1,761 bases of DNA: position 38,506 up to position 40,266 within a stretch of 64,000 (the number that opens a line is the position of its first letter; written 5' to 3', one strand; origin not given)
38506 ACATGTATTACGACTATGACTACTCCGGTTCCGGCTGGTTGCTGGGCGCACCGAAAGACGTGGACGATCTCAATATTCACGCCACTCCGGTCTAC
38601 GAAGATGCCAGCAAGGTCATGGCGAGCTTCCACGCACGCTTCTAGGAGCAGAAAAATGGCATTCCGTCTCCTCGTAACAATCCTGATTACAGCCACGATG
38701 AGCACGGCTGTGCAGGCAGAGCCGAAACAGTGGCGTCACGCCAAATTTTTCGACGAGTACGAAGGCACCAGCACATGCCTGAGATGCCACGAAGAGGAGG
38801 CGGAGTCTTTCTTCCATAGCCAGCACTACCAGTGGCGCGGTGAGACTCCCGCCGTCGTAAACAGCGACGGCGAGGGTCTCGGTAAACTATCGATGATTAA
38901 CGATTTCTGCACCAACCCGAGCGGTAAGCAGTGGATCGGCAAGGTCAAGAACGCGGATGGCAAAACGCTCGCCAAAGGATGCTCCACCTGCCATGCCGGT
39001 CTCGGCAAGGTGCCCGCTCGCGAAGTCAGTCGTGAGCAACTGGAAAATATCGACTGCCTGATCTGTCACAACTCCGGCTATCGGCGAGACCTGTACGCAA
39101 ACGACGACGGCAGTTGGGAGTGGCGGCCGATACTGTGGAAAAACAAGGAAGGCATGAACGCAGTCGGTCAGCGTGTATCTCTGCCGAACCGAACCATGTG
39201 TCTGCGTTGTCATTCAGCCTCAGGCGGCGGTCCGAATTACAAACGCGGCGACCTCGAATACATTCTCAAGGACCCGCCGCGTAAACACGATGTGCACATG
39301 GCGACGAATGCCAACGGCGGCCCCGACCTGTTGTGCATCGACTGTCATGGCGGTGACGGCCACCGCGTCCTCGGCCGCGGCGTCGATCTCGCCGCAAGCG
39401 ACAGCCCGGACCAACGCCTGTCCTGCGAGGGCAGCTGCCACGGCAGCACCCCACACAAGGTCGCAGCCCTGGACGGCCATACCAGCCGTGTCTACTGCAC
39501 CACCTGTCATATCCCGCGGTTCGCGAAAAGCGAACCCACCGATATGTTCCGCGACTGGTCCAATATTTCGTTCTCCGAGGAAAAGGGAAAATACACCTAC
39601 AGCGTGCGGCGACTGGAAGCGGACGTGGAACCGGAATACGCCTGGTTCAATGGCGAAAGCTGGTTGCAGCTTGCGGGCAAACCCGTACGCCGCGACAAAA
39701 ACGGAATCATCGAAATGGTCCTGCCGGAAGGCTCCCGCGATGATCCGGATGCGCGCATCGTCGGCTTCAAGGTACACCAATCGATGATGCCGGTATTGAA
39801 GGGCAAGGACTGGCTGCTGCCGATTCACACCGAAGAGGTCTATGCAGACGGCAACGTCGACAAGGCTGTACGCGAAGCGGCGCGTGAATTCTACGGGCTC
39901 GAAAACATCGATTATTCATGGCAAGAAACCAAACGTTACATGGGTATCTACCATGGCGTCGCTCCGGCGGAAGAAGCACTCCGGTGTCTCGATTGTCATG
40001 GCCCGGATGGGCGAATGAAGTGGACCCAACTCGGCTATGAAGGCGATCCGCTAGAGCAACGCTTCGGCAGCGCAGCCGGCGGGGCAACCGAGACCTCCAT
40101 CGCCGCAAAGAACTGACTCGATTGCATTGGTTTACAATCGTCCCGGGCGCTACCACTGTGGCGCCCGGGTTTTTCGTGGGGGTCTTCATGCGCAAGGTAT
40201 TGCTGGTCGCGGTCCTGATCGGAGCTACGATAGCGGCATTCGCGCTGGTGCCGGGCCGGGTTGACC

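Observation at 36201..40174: Terminator-bounded three-gene operon: monoheme cytochrome c, coiled-coil outer-membrane barrel and octaheme cytochrome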

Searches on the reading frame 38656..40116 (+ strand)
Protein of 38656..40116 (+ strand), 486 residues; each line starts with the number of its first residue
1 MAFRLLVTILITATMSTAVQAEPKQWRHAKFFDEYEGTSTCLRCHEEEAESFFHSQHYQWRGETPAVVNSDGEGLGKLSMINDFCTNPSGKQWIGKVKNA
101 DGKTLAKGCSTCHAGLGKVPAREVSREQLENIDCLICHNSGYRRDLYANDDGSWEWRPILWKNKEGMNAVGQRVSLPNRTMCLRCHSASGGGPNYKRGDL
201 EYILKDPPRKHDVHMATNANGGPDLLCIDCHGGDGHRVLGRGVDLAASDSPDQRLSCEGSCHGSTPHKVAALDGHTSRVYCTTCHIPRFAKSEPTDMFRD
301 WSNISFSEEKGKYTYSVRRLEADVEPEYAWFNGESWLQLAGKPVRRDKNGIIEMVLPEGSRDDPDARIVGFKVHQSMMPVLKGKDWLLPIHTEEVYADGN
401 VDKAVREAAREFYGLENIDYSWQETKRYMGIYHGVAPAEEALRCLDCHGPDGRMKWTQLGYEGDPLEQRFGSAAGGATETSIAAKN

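Call 4: search_protein_families(library=pfam, proteins=[window:38656-40116:+], max_evalue=0.1)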
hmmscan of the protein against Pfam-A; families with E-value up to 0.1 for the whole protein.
window:38656-40116:+ (486 aa): 6 families
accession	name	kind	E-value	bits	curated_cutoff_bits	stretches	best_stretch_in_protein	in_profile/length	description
PF11783.13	Cytochrome_cB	-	6.5e-25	88.4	22.1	1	302-449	26-171/173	Cytochrome c bacterial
PF14522.11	Cytochrome_C7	-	4.6e-10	39.6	24.8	0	210-285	4-66/67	Cytochrome c7 and related cytochrome c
PF22113.1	Mtrc-MtrF_II-IV_dom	-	7.8e-07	29.2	30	1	108-192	8-94/176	Outer membrane cytochrome MtrC/MtrF-like, domains II/IV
PF14537.11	Cytochrom_c3_2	-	2.1e-05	25.3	25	0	108-187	8-65/79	Cytochrome c3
PF13435.11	Cytochrome_C554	-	0.00032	22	20.8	0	41-138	2-83/84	Cytochrome c554 and c-prime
PF09699.15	Paired_CXXCH_1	-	0.0005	20.1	20.6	0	36-49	27-40/41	Doubled CXXCH motif (Paired_CXXCH_1)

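Call 5: search_protein_families(library=ncbifam, proteins=[window:38656-40116:+], max_evalue=0.1)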
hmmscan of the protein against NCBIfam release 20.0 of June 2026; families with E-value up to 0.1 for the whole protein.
window:38656-40116:+ (486 aa): 12 families
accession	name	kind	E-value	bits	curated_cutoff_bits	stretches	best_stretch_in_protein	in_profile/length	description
TIGR04315.1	octaheme_Shew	subfamily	5.1e-89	299.3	375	1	30-461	12-440/440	tetrathionate reductase family octaheme c-type cytochrome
TIGR03508.1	decahem_SO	subfamily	2.2e-10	40.4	192.2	1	37-143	1-106/258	DmsE family decaheme c-type cytochrome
NF041028.1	decahem_GSU2203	exception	2.1e-06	27.2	325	1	10-140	8-134/317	GSU2203 family decaheme c-type cytochrome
NF008659.0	PRK11659.1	equivalog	0.0021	17.8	184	0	180-286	47-143/188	cytochrome c nitrite reductase pentaheme subunit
TIGR03153.1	cytochr_NrfH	equivalog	0.0022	18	134.2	0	97-140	93-135/138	cytochrome c nitrite reductase small subunit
NF040943.1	cytoc3_ExtM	equivalog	0.003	15.9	800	1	91-190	130-218/599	selenite/tellurite reduction operon c-type cytochrome ExtM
NF047727.1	4hemeCytCCctA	equivalog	0.012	15.8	180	0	99-139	50-88/109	tetraheme c-type cytochrome CctA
NF040886.1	cyt_C_like_Sec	equivalog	0.022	13.3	250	0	131-240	154-262/423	multiheme c-type cytochrome (seleno)protein ExtKL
NF040706.1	photo_cyt_PufC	equivalog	0.048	13.1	150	0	41-118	228-297/312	photosynthetic reaction center cytochrome PufC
NF040967.1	cytc_ExtN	equivalog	0.049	12.5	200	0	100-140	194-233/415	selenite/tellurite reduction operon c-type cytochrome ExtN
NF040968.1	FeS_ExtO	equivalog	0.058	12.2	200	1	100-140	194-233/416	selenite/tellurite reduction operon b-type cytochrome iron-sulfur cluster-binding subunit ExtO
TIGR04257.1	nanowire_3heme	domain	0.067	13.3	40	0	107-140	24-60/75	c(7)-type cytochrome triheme domain-containing protein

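Call 6: search_solved_structures(query=window:38656-40116:+, max_evalue=0.01, show_alignments=2)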
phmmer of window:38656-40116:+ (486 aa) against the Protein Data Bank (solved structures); distinct sequences matched with E-value up to 0.01: 1.
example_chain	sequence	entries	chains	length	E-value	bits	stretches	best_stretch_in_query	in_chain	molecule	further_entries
1sp3_A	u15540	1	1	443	1.8e-55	191.8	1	33-471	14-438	cytochrome c, putative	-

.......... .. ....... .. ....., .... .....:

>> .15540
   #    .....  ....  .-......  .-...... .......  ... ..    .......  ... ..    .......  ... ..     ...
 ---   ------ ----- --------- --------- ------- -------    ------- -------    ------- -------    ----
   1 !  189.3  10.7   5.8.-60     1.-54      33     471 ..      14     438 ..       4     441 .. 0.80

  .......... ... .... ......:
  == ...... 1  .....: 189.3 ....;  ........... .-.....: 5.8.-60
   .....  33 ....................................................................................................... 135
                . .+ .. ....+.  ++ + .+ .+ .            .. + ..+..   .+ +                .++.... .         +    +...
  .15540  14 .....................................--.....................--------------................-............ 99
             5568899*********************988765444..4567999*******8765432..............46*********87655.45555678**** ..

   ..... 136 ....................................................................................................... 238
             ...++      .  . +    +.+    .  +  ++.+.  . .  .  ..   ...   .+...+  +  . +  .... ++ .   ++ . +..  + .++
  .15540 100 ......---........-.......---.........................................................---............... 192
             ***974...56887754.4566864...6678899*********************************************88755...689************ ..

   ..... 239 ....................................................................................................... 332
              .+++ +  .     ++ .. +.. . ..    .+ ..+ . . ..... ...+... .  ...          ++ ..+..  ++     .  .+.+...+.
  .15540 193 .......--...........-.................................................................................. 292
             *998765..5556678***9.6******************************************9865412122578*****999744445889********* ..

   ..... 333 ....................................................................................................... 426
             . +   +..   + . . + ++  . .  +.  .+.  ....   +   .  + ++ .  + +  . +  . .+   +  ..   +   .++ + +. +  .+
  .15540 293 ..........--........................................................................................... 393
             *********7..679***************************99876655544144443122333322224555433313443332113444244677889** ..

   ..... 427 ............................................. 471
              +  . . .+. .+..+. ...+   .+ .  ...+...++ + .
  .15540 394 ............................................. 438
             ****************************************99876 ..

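Call 11: find_homologous_proteins(query=window:38656-40116:+, max_evalue=1e-10)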
Query window:38656-40116:+ (486 aa): 1174 proteins with E <= 1e-10 among 8000 candidates; the best 120 are listed.
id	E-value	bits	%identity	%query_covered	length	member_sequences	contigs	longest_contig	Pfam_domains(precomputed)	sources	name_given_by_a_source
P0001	0.0e+0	1104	94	99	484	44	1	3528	PF11783.14,PF14537.12,PF14522.12,PF22113.2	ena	-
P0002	1.1e-286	970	82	98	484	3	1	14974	PF11783.14,PF14537.12,PF14522.12,PF22113.2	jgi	jgi:hypothetical protein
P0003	4.8e-240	816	69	97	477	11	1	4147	PF11783.14,PF14522.12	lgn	-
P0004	2.9e-230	783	70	92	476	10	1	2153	PF11783.14,PF14522.12,PF22113.2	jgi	jgi:hypothetical protein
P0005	4.8e-227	773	68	96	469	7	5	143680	PF11783.14,PF14522.12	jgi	jgi:hypothetical protein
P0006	6.0e-223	759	66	96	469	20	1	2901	PF11783.14,PF14522.12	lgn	-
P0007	7.8e-222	756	65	97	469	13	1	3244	PF11783.14,PF14522.12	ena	-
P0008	7.3e-221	752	65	96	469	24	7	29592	PF11783.14,PF14522.12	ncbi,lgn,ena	ncbi:MAG: hypothetical protein PVJ48_02355 [Gammaproteobacteria bacterium]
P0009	3.3e-218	744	64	96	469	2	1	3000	PF11783.14,PF13435.12,PF14522.12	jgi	jgi:hypothetical protein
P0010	1.8e-213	728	64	96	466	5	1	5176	PF11783.14,PF14522.12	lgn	-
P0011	6.7e-209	713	66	90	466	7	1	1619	PF11783.14,PF14522.12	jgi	-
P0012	2.9e-206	704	64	91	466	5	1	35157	PF11783.14,PF14522.12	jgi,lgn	-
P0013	1.4e-203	695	64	90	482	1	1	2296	PF11783.14,PF14522.12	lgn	-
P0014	1.9e-203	695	64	94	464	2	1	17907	PF11783.14,PF14537.12,PF14522.12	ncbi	-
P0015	1.3e-202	692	59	95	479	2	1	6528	PF11783.14,PF09699.16,PF14537.12,PF14522.12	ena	-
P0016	2.5e-201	688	62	93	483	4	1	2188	PF11783.14,PF14522.12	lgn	-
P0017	5.5e-201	687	62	94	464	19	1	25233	PF11783.14,PF14537.12,PF14522.12,PF22113.2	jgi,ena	jgi:hypothetical protein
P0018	1.9e-200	685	63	93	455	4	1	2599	PF11783.14,PF14537.12,PF14522.12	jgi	-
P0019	2.8e-200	685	60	98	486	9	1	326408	PF11783.14,PF14522.12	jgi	jgi:Cytochrome c bacterial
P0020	3.3e-200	684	61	97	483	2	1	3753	PF11783.14,PF14522.12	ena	-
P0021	2.6e-199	681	59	98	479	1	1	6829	PF11783.14,PF14522.12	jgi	-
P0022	3.1e-199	681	60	96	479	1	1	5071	PF11783.14,PF14522.12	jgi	jgi:hypothetical protein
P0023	6.3e-199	680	61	97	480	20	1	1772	PF11783.14,PF14522.12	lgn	-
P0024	1.2e-198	679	61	95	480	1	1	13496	PF11783.14,PF14522.12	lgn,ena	-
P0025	1.3e-198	679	60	97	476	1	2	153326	PF11783.14,PF14522.12,PF22113.2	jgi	jgi:Cytochrome c bacterial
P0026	1.7e-198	679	62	92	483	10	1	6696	PF11783.14,PF14522.12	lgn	-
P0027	2.1e-198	678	63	91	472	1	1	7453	PF11783.14,PF14522.12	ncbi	-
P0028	2.3e-198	678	61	90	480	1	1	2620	PF11783.14,PF14537.12,PF14522.12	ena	-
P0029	4.0e-198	677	59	99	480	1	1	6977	PF11783.14,PF14537.12,PF14522.12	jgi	-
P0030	4.3e-198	677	63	90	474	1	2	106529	PF11783.14,PF14522.12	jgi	jgi:hypothetical protein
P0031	2.8e-197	675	60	95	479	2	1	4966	PF11783.14,PF14522.12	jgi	jgi:hypothetical protein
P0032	5.6e-197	674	59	95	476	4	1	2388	PF11783.14,PF13435.12,PF14522.12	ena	-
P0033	6.2e-197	673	60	97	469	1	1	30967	PF11783.14,PF14522.12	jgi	-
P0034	7.0e-197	673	62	90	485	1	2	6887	PF11783.14,PF14522.12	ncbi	-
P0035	8.0e-197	673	61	96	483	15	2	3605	PF11783.14,PF14522.12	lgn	-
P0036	1.0e-196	673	64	91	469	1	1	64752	PF11783.14,PF14522.12,PF22113.2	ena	-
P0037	1.7e-196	672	59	95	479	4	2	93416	PF11783.14,PF13435.12,PF22113.2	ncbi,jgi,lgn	-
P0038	2.0e-196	672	63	91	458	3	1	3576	PF11783.14,PF14537.12,PF14522.12,PF22113.2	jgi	jgi:hypothetical protein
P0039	2.6e-196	671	59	95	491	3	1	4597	PF11783.14,PF14522.12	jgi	jgi:Cytochrome c bacterial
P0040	3.1e-196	671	59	97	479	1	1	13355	PF11783.14,PF14522.12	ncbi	-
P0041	3.1e-196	671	60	95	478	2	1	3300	PF11783.14,PF14522.12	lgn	-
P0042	4.2e-196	671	62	93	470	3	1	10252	PF11783.14,PF14522.12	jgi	jgi:hypothetical protein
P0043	6.4e-196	670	60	91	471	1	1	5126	PF11783.14,PF14522.12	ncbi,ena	-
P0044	8.5e-196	670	59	97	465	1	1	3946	PF11783.14,PF14537.12,PF14522.12,PF22113.2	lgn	-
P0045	9.5e-196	670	59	93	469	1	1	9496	PF11783.14,PF14537.12,PF14522.12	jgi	-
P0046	1.1e-195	669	58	95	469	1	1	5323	PF11783.14,PF14522.12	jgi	jgi:hypothetical protein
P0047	1.5e-195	669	58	98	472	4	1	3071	PF11783.14,PF14522.12,PF22113.2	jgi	jgi:hypothetical protein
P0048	2.4e-195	668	60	96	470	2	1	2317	PF11783.14,PF09699.16,PF14522.12,PF22113.2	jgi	jgi:hypothetical protein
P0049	2.7e-195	668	60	95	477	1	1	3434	PF11783.14,PF14522.12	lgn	-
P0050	3.2e-195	668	58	96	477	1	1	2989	PF11783.14,PF14537.12,PF14522.12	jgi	jgi:hypothetical protein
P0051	3.3e-195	668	61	95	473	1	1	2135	PF11783.14,PF14537.12,PF14522.12,PF22113.2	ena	-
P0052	4.2e-195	667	61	91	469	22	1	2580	PF11783.14,PF14537.12,PF14522.12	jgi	jgi:hypothetical protein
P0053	9.2e-195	666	58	95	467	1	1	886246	PF11783.14,PF14522.12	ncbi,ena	-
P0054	9.7e-195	666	60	93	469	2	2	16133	PF11783.14,PF09699.16,PF14522.12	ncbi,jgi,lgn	-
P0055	1.0e-194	666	59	92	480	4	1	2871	PF11783.14,PF14537.12,PF13435.12,PF14522.12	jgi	-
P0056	1.8e-194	665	61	92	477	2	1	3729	PF11783.14,PF14537.12,PF14522.12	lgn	-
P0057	3.2e-194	664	60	90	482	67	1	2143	PF11783.14,PF14522.12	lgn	-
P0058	4.2e-194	664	61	91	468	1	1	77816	PF11783.14,PF14522.12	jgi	jgi:hypothetical protein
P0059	6.1e-194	664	63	90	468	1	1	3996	PF11783.14,PF14522.12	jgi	jgi:hypothetical protein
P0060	6.3e-194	664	58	97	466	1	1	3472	PF11783.14,PF14522.12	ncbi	-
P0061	1.7e-193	662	59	92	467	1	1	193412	PF11783.14,PF14522.12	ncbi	-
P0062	7.1e-193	660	59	92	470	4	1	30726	PF11783.14,PF14522.12,PF22113.2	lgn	-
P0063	7.8e-193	660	59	95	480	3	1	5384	PF11783.14,PF14522.12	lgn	-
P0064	4.1e-192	658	57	92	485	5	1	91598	PF11783.14,PF14522.12,PF22113.2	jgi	-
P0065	5.5e-192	657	64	85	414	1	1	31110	PF11783.14,PF14522.12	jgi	jgi:hypothetical protein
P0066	7.8e-192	657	59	95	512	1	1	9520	PF11783.14,PF14522.12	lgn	-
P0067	9.0e-192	656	58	96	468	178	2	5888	PF11783.14,PF14522.12,PF22113.2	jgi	-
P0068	1.1e-191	656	58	94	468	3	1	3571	PF11783.14,PF14522.12,PF22113.2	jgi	-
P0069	1.2e-191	656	58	95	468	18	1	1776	PF11783.14,PF14522.12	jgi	-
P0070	1.4e-191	656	58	95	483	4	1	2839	PF11783.14,PF14522.12,PF22113.2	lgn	-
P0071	1.5e-191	656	56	98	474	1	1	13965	PF11783.14,PF09699.16,PF14522.12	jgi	jgi:hypothetical protein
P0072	1.8e-191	655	60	91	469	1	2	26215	PF11783.14,PF14522.12,PF22113.2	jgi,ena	-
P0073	1.8e-191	655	58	94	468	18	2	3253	PF11783.14,PF14537.12,PF14522.12,PF22113.2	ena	-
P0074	1.9e-191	655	58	95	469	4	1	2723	PF11783.14,PF14522.12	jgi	jgi:hypothetical protein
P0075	2.0e-191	655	58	95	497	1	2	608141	PF11783.14,PF14522.12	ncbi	ncbi:MAG: hypothetical protein ABJ308_04210 [Halieaceae bacterium]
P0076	2.8e-191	655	58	96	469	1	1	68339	PF11783.14,PF14522.12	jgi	jgi:hypothetical protein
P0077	3.1e-191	655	58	96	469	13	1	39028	PF11783.14,PF14522.12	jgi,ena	-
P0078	3.5e-191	654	57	97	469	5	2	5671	PF11783.14,PF14522.12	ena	-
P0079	6.3e-191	654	60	93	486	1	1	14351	PF11783.14,PF14522.12,PF22113.2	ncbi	-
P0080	8.3e-191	653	60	91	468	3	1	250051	PF11783.14,PF14522.12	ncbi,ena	-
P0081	4.2e-190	651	59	92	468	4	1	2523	PF11783.14,PF14522.12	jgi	-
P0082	5.1e-190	651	58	92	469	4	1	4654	PF11783.14,PF14537.12,PF14522.12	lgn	-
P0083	1.0e-189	650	57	97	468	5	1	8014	PF11783.14,PF14522.12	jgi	jgi:hypothetical protein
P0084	1.3e-189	649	57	97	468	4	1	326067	PF11783.14,PF14522.12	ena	-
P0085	1.3e-189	649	58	96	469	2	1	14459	PF11783.14,PF09699.16,PF14537.12,PF14522.12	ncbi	-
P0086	2.1e-189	649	57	96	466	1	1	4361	PF11783.14,PF14522.12,PF22113.2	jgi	-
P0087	2.2e-189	649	59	92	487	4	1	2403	PF11783.14,PF09699.16,PF14522.12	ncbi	-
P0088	2.5e-189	648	60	93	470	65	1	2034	PF11783.14,PF14537.12,PF14522.12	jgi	-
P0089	2.9e-189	648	57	97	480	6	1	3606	PF11783.14,PF09699.16,PF22678.2,PF14522.12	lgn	-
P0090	3.2e-189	648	57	95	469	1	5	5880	PF11783.14,PF14522.12,PF22113.2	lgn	-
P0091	3.6e-189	648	57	94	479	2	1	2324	PF11783.14,PF14522.12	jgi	-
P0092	5.4e-189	647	57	93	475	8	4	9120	PF11783.14,PF14522.12,PF22113.2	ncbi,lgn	-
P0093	5.9e-189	647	56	96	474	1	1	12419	PF11783.14,PF14522.12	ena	-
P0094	1.1e-188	646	56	95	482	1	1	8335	PF11783.14,PF14522.12,PF22113.2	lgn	-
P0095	1.7e-188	646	57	95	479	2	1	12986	PF11783.14,PF09699.16,PF22678.2,PF14522.12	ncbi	-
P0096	1.7e-188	646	58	93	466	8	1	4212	PF11783.14,PF14522.12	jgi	jgi:hypothetical protein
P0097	2.6e-188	645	58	91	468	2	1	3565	PF11783.14,PF14522.12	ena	-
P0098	2.9e-188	645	55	95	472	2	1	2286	PF11783.14,PF14522.12,PF22113.2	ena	-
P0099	3.2e-188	645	55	96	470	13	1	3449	PF11783.14,PF09699.16,PF14522.12,PF22113.2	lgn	-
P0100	4.6e-188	644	55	97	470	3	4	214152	PF11783.14,PF14522.12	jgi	jgi:hypothetical protein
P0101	4.6e-188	644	56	96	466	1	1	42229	PF11783.14,PF14537.12,PF14522.12,PF22113.2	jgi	jgi:hypothetical protein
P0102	4.7e-188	644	59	91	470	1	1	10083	PF11783.14,PF14522.12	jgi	-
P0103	5.3e-188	644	57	95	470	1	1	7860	PF11783.14,PF09699.16,PF14537.12,PF13435.12,PF14522.12,PF22113.2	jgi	-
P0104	1.2e-187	643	56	97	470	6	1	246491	PF11783.14,PF14522.12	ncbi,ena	-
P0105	1.6e-187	642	58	95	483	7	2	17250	PF11783.14,PF14522.12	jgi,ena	jgi:hypothetical protein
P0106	2.6e-187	642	57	91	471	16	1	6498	PF11783.14,PF14522.12,PF22113.2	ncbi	-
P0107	2.8e-187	642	58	91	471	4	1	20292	PF11783.14,PF14522.12,PF22113.2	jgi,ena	-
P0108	3.4e-187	641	54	96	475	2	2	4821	PF11783.14,PF14537.12,PF14522.12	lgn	-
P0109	5.2e-187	641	57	93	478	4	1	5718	PF11783.14,PF14537.12,PF14522.12,PF22113.2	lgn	-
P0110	5.8e-187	641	60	91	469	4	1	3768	PF11783.14,PF14522.12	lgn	-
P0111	7.4e-187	640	56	96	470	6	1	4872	PF11783.14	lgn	-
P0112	7.8e-187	640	56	97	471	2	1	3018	PF11783.14,PF09699.16,PF22678.2,PF14522.12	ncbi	-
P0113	8.9e-187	640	59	92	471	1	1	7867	PF11783.14,PF14537.12,PF14522.12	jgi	jgi:hypothetical protein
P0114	9.8e-187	640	57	92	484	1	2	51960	PF11783.14,PF09699.16,PF14537.12,PF13435.12,PF14522.12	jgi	-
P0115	9.9e-187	640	59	93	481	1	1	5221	PF11783.14,PF14537.12,PF14522.12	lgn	-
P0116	1.0e-186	640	54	95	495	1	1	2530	PF11783.14,PF14537.12,PF14522.12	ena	-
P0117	1.2e-186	640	57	96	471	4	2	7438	PF11783.14,PF09699.16,PF22678.2,PF14522.12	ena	-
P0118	1.3e-186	639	56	97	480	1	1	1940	PF11783.14,PF14537.12,PF14522.12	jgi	jgi:hypothetical protein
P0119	1.5e-186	639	56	95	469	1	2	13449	PF11783.14,PF14522.12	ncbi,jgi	-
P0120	1.8e-186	639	56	97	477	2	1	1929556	PF11783.14,PF09699.16,PF14522.12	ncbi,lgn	ncbi:MAG: hypothetical protein U0Z53_19725 [Blastocatellia bacterium]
